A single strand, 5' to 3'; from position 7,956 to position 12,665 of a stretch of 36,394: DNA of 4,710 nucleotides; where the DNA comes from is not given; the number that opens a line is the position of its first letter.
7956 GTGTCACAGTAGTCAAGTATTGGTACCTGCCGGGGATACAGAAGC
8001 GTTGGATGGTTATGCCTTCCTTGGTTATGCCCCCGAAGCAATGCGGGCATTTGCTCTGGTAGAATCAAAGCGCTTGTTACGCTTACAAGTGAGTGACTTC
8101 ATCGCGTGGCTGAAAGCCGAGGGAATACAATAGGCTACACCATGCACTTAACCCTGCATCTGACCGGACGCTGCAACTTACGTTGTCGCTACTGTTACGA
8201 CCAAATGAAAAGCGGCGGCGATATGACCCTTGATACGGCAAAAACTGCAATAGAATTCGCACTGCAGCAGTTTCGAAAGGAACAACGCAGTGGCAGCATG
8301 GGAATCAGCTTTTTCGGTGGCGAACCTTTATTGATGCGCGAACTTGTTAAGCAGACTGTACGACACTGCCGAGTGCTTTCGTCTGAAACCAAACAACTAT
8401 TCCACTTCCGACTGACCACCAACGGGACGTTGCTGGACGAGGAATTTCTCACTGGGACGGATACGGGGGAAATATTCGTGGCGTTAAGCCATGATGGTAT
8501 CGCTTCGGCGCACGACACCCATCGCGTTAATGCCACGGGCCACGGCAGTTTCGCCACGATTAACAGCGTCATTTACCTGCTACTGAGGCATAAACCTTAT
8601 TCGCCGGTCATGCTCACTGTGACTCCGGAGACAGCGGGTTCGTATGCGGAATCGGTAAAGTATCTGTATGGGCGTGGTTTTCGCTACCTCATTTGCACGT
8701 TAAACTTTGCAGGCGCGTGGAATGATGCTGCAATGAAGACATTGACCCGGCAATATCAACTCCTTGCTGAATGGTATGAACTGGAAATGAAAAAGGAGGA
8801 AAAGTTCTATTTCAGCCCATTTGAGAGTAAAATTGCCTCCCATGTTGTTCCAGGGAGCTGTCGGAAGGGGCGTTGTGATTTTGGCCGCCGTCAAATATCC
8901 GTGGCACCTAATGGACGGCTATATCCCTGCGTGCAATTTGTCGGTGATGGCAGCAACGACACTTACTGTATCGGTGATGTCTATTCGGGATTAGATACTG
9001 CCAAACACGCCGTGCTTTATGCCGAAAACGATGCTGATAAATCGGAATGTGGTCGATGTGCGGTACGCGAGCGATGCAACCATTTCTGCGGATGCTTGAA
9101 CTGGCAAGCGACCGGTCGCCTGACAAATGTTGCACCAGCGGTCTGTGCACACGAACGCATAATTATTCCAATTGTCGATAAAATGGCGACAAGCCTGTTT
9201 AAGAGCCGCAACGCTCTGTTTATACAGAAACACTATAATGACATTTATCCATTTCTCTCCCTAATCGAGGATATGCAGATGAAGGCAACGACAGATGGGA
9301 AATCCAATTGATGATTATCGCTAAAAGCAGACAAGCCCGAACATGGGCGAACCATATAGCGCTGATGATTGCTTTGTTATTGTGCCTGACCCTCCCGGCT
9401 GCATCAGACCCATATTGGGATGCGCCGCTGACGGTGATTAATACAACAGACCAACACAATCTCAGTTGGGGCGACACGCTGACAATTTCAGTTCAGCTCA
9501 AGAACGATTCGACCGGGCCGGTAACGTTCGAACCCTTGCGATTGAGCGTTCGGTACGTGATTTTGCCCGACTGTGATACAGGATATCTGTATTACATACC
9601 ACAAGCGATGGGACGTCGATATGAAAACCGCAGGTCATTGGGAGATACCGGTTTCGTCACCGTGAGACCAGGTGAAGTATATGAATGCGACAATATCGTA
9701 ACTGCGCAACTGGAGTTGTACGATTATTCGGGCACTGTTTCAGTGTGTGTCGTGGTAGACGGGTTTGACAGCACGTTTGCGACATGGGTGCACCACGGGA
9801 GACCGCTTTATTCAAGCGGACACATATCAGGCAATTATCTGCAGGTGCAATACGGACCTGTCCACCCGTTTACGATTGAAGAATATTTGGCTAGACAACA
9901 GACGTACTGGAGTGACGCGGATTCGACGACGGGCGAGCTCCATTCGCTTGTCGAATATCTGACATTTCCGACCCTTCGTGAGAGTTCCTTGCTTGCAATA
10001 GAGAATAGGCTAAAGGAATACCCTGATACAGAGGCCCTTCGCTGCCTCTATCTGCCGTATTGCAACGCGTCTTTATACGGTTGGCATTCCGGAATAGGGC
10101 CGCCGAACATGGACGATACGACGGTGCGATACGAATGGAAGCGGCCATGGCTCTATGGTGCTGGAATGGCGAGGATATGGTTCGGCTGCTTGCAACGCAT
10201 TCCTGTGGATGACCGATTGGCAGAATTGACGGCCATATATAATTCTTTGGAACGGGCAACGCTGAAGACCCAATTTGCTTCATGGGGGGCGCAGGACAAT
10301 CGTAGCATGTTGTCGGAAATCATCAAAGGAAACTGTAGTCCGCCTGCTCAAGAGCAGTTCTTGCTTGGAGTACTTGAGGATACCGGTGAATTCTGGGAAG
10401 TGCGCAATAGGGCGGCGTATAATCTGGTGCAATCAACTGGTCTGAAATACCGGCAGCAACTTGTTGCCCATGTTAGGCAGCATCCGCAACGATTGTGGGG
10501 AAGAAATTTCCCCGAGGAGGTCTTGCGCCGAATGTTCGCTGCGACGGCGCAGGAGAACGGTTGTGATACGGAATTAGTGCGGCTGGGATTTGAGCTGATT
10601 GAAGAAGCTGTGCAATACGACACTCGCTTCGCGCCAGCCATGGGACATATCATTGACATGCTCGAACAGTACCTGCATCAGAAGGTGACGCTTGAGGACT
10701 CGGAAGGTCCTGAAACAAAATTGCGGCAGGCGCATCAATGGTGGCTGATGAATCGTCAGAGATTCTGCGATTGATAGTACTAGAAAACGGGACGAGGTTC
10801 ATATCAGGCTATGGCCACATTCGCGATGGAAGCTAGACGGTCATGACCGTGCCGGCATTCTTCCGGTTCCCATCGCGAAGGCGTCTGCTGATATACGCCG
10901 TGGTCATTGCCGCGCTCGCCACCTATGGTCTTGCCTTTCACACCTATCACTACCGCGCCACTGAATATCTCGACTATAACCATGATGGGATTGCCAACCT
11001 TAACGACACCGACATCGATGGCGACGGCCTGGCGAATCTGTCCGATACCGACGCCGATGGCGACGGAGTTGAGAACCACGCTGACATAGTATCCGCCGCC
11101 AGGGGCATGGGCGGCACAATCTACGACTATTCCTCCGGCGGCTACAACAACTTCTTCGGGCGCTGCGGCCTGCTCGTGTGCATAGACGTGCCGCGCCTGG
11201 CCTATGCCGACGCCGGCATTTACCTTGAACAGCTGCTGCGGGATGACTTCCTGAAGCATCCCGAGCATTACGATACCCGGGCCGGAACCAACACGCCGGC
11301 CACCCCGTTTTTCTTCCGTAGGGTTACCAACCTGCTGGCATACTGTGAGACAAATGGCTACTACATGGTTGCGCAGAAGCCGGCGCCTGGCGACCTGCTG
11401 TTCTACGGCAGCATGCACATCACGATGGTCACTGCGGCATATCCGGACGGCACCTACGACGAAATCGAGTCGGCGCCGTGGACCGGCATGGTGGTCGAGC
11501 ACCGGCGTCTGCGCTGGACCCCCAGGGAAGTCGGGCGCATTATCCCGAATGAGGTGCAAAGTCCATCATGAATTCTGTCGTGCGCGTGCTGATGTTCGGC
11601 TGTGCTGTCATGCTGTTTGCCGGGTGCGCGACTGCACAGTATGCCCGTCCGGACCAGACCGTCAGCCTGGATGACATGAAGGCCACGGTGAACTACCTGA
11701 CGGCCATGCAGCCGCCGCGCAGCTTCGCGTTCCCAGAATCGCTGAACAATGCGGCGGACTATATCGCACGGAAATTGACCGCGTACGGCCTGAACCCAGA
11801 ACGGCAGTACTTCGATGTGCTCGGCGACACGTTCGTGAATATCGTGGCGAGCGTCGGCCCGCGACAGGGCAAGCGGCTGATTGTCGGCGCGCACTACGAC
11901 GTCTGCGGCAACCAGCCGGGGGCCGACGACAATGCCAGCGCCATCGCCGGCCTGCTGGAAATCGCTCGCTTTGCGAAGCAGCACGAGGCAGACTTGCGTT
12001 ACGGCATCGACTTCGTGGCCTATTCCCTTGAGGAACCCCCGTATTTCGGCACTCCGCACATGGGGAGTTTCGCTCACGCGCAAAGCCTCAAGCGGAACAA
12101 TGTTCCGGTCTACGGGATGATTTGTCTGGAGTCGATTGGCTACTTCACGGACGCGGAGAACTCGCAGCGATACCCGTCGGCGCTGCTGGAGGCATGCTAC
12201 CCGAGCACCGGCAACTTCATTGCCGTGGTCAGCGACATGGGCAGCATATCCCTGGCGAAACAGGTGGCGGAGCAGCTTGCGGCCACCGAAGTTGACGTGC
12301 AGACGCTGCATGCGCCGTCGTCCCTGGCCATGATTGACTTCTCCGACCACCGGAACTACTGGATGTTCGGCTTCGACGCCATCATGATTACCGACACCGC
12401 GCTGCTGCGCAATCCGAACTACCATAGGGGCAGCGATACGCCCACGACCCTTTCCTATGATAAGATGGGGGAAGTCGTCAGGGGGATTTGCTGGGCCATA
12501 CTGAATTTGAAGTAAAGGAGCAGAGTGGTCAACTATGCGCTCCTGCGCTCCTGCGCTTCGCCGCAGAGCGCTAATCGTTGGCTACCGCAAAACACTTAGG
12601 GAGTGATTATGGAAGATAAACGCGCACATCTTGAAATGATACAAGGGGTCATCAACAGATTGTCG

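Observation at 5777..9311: Radical SAM/SPASM enzyme with two tandem large exported paralogues: candidate protein-modification system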

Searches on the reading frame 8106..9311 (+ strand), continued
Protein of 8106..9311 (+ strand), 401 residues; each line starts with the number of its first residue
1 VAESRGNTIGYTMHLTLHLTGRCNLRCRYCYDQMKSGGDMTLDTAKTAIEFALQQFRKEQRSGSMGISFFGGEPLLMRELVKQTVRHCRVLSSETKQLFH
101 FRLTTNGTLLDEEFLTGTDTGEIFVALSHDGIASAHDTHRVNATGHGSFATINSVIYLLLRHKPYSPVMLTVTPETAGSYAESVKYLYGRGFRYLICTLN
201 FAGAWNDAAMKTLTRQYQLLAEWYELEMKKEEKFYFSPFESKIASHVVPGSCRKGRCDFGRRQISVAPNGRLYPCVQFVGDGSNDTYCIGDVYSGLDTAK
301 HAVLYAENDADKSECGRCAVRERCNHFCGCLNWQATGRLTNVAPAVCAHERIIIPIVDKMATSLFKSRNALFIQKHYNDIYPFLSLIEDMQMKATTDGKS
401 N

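Call 60: search_solved_structures(query=A1, max_evalue=1e-10, show_alignments=5)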
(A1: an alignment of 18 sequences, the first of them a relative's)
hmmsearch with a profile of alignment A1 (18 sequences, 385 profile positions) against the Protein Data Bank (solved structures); distinct sequences matched with E-value up to 1e-10: 5.
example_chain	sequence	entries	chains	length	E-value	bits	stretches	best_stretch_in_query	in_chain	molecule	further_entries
5wgg_A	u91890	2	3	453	1.6e-48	168.7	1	3-341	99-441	Radical SAM domain protein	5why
4k37_A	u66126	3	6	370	3.5e-23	85.2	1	9-316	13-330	Anaerobic sulfatase-maturating enzyme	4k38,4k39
4k36_A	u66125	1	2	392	4e-23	85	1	9-316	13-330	Anaerobic sulfatase-maturating enzyme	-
9gm3_A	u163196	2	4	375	3.9e-22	81.8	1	5-164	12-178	ChlB radical SAM domain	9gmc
8vpo_A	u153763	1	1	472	1.9e-11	46.6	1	4-327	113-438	Radical SAM core domain-containing protein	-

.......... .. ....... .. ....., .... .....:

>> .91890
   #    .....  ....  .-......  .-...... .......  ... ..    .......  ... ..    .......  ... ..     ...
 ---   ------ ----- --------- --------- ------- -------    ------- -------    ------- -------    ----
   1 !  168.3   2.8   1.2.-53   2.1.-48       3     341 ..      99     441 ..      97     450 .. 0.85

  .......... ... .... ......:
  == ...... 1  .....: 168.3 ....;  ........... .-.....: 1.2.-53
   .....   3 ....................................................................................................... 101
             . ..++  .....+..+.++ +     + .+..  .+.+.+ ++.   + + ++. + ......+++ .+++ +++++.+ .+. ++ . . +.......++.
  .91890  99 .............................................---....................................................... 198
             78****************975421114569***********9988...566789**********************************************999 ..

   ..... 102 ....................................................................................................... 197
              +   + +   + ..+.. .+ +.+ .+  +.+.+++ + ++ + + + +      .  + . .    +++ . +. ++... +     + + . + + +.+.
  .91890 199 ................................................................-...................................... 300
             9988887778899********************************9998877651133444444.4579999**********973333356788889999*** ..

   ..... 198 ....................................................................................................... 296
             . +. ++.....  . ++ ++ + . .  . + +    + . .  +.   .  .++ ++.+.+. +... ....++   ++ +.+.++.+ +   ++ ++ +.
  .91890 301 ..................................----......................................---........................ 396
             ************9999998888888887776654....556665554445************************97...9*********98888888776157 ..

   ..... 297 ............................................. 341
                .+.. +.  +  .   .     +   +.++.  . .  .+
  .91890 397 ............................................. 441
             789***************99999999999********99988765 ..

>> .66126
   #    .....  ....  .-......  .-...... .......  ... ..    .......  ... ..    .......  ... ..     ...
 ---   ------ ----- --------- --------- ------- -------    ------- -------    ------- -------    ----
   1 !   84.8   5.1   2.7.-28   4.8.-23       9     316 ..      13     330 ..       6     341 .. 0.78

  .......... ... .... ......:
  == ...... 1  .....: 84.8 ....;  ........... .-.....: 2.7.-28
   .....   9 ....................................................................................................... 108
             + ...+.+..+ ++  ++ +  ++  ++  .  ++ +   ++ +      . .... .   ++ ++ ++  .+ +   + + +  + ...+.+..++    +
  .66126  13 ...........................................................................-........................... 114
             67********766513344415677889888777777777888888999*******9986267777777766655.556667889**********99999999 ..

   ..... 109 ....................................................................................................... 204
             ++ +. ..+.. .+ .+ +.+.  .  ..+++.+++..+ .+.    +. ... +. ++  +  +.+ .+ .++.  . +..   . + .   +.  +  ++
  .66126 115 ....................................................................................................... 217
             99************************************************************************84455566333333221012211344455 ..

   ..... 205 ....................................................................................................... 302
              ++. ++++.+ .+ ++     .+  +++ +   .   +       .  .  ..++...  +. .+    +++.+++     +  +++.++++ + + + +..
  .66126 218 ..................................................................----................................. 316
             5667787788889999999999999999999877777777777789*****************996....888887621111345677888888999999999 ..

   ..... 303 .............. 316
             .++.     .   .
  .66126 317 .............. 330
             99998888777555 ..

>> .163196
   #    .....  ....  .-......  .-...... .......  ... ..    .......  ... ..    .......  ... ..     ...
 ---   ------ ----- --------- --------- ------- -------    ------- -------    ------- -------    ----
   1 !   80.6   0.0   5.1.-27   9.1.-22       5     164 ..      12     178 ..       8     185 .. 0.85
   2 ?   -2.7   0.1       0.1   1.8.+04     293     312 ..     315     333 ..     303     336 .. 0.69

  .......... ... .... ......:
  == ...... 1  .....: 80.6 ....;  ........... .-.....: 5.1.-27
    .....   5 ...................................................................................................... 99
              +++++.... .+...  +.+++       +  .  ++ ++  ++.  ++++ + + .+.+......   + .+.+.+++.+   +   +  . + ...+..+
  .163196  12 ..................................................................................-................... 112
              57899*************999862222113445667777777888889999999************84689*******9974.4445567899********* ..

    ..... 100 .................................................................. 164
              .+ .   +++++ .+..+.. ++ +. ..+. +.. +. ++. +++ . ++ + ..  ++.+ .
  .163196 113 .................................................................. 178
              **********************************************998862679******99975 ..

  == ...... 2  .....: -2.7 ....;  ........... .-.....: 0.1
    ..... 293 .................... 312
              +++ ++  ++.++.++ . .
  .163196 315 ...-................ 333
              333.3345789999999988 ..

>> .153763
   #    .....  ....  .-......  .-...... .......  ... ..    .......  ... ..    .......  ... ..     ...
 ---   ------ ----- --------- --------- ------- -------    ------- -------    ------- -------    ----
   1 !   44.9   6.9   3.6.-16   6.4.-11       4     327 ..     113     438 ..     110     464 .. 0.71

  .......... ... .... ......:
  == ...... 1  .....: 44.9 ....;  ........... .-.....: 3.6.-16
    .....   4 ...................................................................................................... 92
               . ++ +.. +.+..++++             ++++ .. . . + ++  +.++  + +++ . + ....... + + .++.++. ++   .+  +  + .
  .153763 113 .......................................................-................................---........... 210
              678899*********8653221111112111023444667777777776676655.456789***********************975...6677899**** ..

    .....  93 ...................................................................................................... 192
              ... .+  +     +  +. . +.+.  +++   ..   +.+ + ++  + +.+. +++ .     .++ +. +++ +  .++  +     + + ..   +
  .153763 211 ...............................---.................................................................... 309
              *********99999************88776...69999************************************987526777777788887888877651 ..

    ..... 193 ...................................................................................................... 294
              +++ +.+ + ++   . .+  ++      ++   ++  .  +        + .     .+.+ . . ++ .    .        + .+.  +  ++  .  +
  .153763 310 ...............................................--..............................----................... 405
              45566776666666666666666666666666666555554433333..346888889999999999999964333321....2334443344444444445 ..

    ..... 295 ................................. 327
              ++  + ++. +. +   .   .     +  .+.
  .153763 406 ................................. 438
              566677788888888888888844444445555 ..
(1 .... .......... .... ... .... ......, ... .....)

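Call 73: search_protein_families(library=padloc, proteins=[window:8142-9311:+], max_evalue=0.001)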
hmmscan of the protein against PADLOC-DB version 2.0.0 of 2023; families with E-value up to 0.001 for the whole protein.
window:8142-9311:+ (389 aa): 3 families
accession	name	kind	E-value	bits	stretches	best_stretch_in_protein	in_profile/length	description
PDLC02903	pVip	-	7.5e-17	59.6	1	4-126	3-109/257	Viperins not associated with kinases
PDLC02904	pVip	-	4.9e-13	47.2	1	5-126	7-116/262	Viperins associated with kinases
PDLC02905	pVip-kinase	-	1.6e-07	29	1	4-122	185-296/474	Viperin-kinase fusion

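Call 76: find_encoding_contigs(protein=P0002, flank=4000, max_places=2)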
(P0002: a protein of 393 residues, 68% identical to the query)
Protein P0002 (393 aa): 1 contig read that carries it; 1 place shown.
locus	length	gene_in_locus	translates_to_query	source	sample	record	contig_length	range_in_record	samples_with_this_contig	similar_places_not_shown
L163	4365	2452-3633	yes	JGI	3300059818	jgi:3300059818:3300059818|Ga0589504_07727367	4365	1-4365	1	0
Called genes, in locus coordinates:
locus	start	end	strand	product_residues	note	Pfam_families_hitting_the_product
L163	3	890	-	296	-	?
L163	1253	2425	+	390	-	PF07833:Cu_amine_oxidN1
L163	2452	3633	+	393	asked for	PF04055:Radical_SAM, PF13353:Fer4_12 (weak)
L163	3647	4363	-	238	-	?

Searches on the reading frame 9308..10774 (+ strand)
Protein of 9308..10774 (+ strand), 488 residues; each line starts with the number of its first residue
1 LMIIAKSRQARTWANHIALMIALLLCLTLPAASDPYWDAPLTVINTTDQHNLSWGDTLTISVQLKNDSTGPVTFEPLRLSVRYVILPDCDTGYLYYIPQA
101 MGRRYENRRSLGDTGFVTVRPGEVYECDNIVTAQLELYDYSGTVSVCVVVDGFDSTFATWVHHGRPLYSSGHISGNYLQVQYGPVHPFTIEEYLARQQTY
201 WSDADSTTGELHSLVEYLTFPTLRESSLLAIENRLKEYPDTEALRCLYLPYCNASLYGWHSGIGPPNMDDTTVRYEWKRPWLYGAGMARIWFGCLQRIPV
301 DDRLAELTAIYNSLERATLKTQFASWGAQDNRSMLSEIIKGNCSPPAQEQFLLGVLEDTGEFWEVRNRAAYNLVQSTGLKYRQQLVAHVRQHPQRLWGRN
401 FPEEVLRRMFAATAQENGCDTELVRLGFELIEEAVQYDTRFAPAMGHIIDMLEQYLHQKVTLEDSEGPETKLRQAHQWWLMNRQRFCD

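Call 3: search_protein_families(library=pfam, proteins=[window:9308-10774:+], max_evalue=0.01)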
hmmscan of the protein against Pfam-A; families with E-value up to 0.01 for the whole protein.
window:9308-10774:+ (488 aa): 1 family
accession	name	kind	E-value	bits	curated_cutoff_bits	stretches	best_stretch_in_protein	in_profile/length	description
PF13977.11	TetR_C_6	-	0.0089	16.6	27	0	288-325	23-60/115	BetI-type transcriptional repressor, C-terminal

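Call 5: search_protein_families(library=ncbifam, proteins=[window:9308-10774:+], max_evalue=0.01)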
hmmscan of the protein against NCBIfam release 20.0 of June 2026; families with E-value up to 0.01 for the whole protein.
window:9308-10774:+ (488 aa): 0 families

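Call 73: search_protein_families(library=padloc, proteins=[window:9311-10774:+], max_evalue=0.001)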
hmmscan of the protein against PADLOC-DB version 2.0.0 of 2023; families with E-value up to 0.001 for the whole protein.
window:9311-10774:+ (487 aa): 1 family
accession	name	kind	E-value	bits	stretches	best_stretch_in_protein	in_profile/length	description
PDLC04825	PDC-S02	-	0.00016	19.6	1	360-410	43-93/193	-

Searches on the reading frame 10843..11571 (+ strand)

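Call 3: search_protein_families(library=pfam, proteins=[window:10843-11571:+], max_evalue=0.01)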
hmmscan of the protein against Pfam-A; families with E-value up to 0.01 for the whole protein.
window:10843-11571:+ (242 aa): 1 family
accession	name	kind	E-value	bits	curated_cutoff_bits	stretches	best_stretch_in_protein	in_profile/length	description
PF06940.17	DUF1287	-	2.7e-08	34.2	25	1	111-198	33-128/163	Domain of unknown function (DUF1287)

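Call 5: search_protein_families(library=ncbifam, proteins=[window:10843-11571:+], max_evalue=0.01)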
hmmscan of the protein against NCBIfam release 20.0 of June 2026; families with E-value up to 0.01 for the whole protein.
window:10843-11571:+ (242 aa): 2 families
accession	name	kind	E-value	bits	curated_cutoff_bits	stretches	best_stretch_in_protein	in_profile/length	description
NF047638.1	throspo3_MtsC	equivalog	0.00047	19.2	350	1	49-83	104-138/428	cell-cell cohesion MYXO-CTERM protein MtsC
NF053691.1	BamM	equivalog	0.0023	17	315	1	34-91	245-300/376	BamM family beta-barrel-assembly machinery protein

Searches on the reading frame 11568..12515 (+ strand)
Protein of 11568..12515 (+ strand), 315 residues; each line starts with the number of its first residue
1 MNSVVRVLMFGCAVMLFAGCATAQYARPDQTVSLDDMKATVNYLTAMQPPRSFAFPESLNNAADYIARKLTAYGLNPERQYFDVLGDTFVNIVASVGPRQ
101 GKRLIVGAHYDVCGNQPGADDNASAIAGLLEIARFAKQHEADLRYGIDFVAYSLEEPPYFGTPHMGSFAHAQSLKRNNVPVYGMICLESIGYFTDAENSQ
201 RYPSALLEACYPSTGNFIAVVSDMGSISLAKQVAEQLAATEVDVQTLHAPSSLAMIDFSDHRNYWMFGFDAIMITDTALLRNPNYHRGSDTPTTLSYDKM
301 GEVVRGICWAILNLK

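Call 3: search_protein_families(library=pfam, proteins=[window:11568-12515:+], max_evalue=0.01)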
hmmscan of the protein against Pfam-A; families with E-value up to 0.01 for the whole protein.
window:11568-12515:+ (315 aa): 2 families
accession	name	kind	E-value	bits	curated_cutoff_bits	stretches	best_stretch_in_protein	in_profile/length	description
PF04389.22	Peptidase_M28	-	2.4e-22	80.1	21.3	1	91-306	1-188/193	Peptidase family M28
PF01546.33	Peptidase_M20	-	0.0095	16.3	24.6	0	117-187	31-98/206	Peptidase family M20/M25/M40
